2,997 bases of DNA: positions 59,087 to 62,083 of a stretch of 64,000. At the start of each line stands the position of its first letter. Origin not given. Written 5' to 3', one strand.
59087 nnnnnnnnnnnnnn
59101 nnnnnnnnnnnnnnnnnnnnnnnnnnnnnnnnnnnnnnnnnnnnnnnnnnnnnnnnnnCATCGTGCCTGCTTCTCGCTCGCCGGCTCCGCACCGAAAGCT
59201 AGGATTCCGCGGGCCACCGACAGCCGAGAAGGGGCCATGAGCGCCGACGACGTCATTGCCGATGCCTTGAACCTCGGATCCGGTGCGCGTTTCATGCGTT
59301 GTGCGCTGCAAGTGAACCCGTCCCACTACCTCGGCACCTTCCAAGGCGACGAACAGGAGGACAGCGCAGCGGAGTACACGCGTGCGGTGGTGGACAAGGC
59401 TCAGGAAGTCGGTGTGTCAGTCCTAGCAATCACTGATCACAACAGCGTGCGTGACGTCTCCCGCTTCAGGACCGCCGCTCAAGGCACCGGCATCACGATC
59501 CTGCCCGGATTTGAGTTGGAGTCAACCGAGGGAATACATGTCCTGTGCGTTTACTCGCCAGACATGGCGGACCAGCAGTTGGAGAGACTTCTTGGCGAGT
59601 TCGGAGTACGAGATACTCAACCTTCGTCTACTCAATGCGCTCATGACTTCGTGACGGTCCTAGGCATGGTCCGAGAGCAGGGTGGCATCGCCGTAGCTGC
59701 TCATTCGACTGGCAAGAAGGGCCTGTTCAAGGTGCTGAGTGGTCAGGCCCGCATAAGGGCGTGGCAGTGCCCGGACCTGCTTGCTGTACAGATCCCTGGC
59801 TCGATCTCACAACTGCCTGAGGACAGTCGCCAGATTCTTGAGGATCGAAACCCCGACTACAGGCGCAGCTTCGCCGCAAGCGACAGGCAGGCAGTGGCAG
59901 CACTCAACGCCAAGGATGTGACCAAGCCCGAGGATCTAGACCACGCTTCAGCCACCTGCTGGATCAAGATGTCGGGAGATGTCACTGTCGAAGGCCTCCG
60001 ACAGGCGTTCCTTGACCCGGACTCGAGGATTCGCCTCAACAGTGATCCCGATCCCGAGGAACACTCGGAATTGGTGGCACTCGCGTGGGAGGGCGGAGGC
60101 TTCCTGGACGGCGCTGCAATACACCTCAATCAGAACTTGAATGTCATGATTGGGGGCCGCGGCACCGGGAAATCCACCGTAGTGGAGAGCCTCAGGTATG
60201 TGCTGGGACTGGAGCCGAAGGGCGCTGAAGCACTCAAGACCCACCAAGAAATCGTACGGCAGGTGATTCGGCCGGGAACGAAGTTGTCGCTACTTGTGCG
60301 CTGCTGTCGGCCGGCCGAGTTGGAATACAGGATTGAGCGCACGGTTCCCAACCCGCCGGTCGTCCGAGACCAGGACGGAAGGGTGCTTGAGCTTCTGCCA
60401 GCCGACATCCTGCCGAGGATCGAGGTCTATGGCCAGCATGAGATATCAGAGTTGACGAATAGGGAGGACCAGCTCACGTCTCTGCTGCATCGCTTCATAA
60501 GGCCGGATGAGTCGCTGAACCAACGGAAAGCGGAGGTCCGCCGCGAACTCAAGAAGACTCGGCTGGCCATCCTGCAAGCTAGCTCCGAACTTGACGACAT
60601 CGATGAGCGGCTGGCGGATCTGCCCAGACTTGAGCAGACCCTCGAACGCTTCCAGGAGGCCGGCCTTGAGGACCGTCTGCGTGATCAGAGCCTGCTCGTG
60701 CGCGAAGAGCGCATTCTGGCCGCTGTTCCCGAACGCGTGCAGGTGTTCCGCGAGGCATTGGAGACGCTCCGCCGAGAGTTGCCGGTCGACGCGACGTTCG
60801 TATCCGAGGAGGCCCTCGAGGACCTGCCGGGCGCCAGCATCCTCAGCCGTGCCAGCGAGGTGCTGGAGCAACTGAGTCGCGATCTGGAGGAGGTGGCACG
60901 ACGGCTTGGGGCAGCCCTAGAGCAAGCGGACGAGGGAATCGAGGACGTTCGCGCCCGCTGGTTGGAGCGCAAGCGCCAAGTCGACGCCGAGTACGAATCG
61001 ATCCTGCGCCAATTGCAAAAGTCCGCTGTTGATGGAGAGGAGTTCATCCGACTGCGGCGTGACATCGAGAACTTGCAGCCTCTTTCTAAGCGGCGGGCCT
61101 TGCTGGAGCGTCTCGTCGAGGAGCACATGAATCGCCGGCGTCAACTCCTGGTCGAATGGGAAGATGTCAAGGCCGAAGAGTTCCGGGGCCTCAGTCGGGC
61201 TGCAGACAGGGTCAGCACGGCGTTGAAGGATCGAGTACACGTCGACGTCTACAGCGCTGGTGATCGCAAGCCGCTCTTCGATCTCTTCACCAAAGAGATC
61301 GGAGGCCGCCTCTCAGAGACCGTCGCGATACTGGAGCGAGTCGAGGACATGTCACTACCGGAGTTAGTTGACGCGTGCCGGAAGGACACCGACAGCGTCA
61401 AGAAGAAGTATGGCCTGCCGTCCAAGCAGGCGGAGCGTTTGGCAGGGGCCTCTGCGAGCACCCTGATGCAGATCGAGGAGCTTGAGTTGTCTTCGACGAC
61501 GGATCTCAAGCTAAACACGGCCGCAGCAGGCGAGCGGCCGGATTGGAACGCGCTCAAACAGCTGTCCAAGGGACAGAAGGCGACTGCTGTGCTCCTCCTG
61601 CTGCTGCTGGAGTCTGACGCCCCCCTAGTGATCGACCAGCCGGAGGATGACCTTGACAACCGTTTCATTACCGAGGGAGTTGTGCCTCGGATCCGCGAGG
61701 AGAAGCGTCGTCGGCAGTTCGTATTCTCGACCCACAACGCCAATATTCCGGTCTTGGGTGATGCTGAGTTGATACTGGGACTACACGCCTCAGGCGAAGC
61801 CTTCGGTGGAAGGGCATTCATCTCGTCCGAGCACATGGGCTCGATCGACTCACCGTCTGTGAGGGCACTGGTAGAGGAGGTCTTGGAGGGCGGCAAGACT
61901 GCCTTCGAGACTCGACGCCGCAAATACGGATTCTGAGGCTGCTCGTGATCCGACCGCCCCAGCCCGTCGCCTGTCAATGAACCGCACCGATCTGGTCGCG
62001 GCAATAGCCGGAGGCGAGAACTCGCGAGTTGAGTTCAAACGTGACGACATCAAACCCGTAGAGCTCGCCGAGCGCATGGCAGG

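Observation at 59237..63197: PHP-phosphoesterase/SMC-like ATPase + Schlafen-type AlbA_2/HATPase_c_4 gene pair: candidate undescribed anti-phage defence system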

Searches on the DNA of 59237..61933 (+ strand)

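Call 92: search_dna_similar(query=L086:7001-10914:+, collection=ecoli_genomes, mode=distant, max_evalue=1e-20, max_rows=12)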
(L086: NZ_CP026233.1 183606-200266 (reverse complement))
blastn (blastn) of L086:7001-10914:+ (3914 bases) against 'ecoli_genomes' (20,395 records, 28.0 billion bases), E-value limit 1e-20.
Records with a match: 46; places in all: 48; records where one place covers at least 80% of the query: 0.
Genomes with a match: 46 of 5426; with a place that covers at least 80% of the query: 0. Places per genome that has any: lowest 1, median 1, highest 2. On chromosomes: 48 places; on plasmids: 0.
Best place of each record, by identity: 60-80% 46.
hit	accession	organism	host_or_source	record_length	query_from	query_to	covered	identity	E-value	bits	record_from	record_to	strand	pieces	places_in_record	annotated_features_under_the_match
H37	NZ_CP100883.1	Escherichia coli strain ET896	Hoplobatrachus rugulosus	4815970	28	3901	80%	68.7%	0e+0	1178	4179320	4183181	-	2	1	TrlF family AAA-like ATPase | RNA-binding domain-containing protein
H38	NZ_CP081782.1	Escherichia coli strain 0H26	-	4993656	28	3911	75%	68.6%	0e+0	1055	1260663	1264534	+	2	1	TrlF family AAA-like ATPase | helix-turn-helix domain-containing protein (x2) | ATP-binding protein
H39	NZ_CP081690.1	Escherichia coli strain 0H25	-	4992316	28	3911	75%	68.6%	0e+0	1055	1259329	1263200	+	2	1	TrlF family AAA-like ATPase | helix-turn-helix domain-containing protein (x2) | ATP-binding protein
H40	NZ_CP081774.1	Escherichia coli strain 0H24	-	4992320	28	3911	75%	68.6%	0e+0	1055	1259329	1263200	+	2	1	TrlF family AAA-like ATPase | helix-turn-helix domain-containing protein (x2) | ATP-binding protein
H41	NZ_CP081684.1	Escherichia coli strain 0H23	-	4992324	28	3911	75%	68.6%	0e+0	1055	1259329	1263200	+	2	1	TrlF family AAA-like ATPase | helix-turn-helix domain-containing protein (x2) | ATP-binding protein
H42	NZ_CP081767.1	Escherichia coli strain 0H18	-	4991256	28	3911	75%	68.6%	0e+0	1055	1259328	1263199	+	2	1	TrlF family AAA-like ATPase | helix-turn-helix domain-containing protein (x2) | ATP-binding protein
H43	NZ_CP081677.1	Escherichia coli strain 0H15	-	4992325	28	3911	75%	68.6%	0e+0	1055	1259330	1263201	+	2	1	TrlF family AAA-like ATPase | helix-turn-helix domain-containing protein (x2) | ATP-binding protein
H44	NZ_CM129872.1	Escherichia coli strain PCP06171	seawater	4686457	28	3911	75%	68.6%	0e+0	1055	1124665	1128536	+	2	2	TrlF family AAA-like ATPase | AlbA family DNA-binding domain-containing protein (x2) | ATP-binding protein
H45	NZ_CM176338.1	Escherichia coli strain CAVP776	Homo sapiens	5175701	28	3911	75%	68.6%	0e+0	1050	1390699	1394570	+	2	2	TrlF family AAA-like ATPase | AlbA family DNA-binding domain-containing protein (x2) | ATP-binding protein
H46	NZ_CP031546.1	Escherichia coli strain cq9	pig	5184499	28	2660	67%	74.9%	0e+0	1764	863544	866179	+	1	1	TrlF family AAA-like ATPase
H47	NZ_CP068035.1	Escherichia coli strain U90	swine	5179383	28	2660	67%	74.9%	0e+0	1764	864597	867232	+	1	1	TrlF family AAA-like ATPase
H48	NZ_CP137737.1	Escherichia coli strain HNSQ2209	pig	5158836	28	2660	67%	74.9%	0e+0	1764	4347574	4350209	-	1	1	TrlF family AAA-like ATPase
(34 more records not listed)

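Call 93: get_annotated_region(hit=H37, flank=8000)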
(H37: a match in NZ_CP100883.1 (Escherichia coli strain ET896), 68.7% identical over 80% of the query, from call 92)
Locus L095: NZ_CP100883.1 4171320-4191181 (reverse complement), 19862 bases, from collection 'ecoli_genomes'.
description: Escherichia coli strain ET896 chromosome, complete genome
organism: Escherichia coli strain ET896 (NCBI taxid 562)
replicon: chromosome; assembly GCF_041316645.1
host: Hoplobatrachus rugulosus; source: feces; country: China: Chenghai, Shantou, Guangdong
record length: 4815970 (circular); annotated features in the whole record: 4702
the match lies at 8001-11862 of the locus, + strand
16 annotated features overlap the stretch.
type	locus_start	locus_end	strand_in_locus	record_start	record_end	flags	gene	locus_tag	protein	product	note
CDS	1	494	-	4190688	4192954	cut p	pglX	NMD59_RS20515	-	BREX-1 system adenine-specific DNA-methyltransferase PglX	frameshifted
CDS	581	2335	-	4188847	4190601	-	-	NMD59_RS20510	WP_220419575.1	DUF262 domain-containing protein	-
CDS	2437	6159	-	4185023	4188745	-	brxC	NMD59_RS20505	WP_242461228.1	BREX system P-loop protein BrxC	-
CDS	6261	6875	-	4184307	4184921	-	-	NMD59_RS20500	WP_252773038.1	DUF1788 domain-containing protein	-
CDS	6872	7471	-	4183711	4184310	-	-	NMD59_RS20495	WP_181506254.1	DUF1819 family protein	-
CDS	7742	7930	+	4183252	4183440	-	-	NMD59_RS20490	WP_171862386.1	hypothetical protein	-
CDS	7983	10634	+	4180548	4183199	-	-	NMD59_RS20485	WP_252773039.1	TrlF family AAA-like ATPase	-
CDS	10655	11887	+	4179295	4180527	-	-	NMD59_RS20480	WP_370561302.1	RNA-binding domain-containing protein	-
CDS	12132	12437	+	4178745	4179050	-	-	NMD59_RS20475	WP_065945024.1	hypothetical protein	-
CDS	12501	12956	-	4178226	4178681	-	-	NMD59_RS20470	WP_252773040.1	hypothetical protein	-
CDS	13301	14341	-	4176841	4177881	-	-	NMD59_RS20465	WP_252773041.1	hypothetical protein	-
CDS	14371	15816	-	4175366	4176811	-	-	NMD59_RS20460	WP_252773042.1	hypothetical protein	-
CDS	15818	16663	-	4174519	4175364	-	-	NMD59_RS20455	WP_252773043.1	hypothetical protein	-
CDS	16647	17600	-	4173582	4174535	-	-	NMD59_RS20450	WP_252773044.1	YafY family protein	-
CDS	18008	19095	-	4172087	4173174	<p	-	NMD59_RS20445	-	IS3 family transposase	frameshifted; incomplete; partial in the middle of a contig; missing N-terminus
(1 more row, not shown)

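Call 94: get_annotated_region(hit=H46, flank=6000)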
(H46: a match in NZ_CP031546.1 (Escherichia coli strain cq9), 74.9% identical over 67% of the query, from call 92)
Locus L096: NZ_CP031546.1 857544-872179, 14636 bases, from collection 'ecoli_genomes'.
description: Escherichia coli strain cq9 chromosome, complete genome
organism: Escherichia coli strain cq9 (NCBI taxid 562)
replicon: chromosome; assembly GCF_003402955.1
host: pig; source: feces; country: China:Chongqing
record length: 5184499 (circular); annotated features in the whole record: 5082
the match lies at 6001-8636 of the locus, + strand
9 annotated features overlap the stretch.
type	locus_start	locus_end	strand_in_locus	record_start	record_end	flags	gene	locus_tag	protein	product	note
CDS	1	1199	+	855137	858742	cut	pglX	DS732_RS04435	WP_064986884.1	BREX-1 system adenine-specific DNA-methyltransferase PglX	-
CDS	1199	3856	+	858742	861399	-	pglZ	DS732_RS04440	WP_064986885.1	BREX-1 system phosphatase PglZ type A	-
CDS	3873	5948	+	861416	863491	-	brxL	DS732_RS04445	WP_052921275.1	protease Lon-related BREX system protein BrxL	-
CDS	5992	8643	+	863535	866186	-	-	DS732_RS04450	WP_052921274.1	TrlF family AAA-like ATPase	-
CDS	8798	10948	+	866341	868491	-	mobH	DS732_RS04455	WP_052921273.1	MobH family relaxase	-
CDS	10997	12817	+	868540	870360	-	traD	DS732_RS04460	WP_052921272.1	conjugative transfer system coupling protein TraD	Members of this protein family are the putative conjugative coupling factor, TraD, as the term is used for the SXT and ...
CDS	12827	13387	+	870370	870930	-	-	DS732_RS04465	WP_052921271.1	hypothetical protein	-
CDS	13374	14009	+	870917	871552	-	-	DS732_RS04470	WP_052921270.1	DUF4400 domain-containing protein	-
CDS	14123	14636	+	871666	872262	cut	-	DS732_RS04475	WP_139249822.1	hypothetical protein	-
